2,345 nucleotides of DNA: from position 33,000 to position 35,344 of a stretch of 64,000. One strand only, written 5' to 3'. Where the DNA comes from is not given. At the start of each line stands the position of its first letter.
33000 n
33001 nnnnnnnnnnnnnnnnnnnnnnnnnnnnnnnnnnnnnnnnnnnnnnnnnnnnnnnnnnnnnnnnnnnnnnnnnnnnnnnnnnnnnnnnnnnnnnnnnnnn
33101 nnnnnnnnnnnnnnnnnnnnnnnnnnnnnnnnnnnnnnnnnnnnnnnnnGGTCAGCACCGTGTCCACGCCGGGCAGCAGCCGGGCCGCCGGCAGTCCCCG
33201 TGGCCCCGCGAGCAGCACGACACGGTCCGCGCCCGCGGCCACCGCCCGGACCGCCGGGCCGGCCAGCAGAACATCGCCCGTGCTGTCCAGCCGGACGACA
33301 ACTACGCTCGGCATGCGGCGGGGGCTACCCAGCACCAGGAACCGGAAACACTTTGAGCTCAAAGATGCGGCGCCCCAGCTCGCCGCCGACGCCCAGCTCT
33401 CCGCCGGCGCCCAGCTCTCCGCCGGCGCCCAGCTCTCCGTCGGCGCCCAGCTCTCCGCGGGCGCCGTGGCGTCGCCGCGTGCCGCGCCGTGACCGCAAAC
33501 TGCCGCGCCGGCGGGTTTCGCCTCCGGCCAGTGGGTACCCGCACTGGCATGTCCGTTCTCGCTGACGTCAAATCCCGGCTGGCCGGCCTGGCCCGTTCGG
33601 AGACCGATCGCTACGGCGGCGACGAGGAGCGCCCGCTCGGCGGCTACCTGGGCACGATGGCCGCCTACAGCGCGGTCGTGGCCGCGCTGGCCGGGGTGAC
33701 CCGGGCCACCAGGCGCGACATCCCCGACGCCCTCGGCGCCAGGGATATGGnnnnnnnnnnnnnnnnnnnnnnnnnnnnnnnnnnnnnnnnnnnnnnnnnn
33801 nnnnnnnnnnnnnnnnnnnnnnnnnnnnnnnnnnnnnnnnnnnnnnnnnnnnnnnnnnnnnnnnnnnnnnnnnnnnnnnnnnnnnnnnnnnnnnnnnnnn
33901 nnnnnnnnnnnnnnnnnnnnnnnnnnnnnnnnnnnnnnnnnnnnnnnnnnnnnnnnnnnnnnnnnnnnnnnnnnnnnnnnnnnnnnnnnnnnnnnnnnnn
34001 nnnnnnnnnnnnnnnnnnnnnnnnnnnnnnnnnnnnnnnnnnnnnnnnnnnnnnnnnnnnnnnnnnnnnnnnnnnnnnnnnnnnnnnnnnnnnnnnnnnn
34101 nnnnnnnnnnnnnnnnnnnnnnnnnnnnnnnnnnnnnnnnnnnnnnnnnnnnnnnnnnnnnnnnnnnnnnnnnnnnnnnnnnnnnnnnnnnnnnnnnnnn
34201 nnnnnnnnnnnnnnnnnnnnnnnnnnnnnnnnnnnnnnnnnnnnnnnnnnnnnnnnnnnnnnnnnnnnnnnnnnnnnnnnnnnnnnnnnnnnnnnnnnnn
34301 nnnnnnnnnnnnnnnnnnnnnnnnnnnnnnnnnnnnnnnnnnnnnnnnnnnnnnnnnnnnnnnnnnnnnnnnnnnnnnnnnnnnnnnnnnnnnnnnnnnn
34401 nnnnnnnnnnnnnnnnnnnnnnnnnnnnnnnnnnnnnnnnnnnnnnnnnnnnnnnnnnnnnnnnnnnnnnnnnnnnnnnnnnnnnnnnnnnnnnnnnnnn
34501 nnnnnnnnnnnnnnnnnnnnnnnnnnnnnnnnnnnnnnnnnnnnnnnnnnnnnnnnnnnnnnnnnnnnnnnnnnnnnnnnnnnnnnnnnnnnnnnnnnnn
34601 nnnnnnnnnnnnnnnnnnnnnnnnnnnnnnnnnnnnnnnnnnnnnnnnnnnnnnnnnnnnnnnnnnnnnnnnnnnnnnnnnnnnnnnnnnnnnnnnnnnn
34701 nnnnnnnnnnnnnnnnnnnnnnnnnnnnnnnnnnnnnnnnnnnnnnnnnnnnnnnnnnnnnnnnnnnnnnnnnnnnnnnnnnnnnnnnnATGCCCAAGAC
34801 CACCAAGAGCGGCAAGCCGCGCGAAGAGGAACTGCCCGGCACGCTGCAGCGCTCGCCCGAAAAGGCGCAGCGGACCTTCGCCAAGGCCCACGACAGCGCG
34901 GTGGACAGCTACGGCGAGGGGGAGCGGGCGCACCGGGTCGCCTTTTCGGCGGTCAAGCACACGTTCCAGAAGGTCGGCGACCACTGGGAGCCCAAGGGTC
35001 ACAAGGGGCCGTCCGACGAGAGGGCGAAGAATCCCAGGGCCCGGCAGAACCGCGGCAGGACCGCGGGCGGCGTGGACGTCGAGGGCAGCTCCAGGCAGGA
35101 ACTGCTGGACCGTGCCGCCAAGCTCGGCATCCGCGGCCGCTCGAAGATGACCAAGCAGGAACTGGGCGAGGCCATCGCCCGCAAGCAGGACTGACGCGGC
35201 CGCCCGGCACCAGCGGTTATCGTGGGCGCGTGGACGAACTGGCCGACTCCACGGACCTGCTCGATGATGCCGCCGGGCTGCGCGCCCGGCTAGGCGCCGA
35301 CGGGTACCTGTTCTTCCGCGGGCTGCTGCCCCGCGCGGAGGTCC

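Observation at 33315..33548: Divergent pair of SigB/SigF-type leaderless promoters flanking a 14-bp palindrome and five 18-bp tandem repeats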

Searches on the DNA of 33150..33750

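Call 75: search_rna_families(source=window, start=33150, end=33750, threshold=evalue, max_evalue=1)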
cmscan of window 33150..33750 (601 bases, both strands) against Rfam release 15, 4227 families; matches with E-value up to 1: 0.
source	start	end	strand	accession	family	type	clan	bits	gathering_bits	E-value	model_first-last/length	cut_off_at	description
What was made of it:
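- On Known RNA family (Rfam): No hit at E <= 1 in 33150-33750 (call 75).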

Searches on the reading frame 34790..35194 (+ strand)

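Call 6: search_protein_families(library=pfam, proteins=[window:34790-35194:+])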
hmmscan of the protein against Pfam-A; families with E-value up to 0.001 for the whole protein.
window:34790-35194:+ (134 aa): 2 families
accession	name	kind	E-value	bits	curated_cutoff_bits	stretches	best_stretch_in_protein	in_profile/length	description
PF06150.17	ChaB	-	3.4e-20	72.8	27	1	15-69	1-60/60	ChaB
PF07498.18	Rho_N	-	1.4e-05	25.3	24.9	1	103-133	8-38/43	Rho termination factor, N-terminal domain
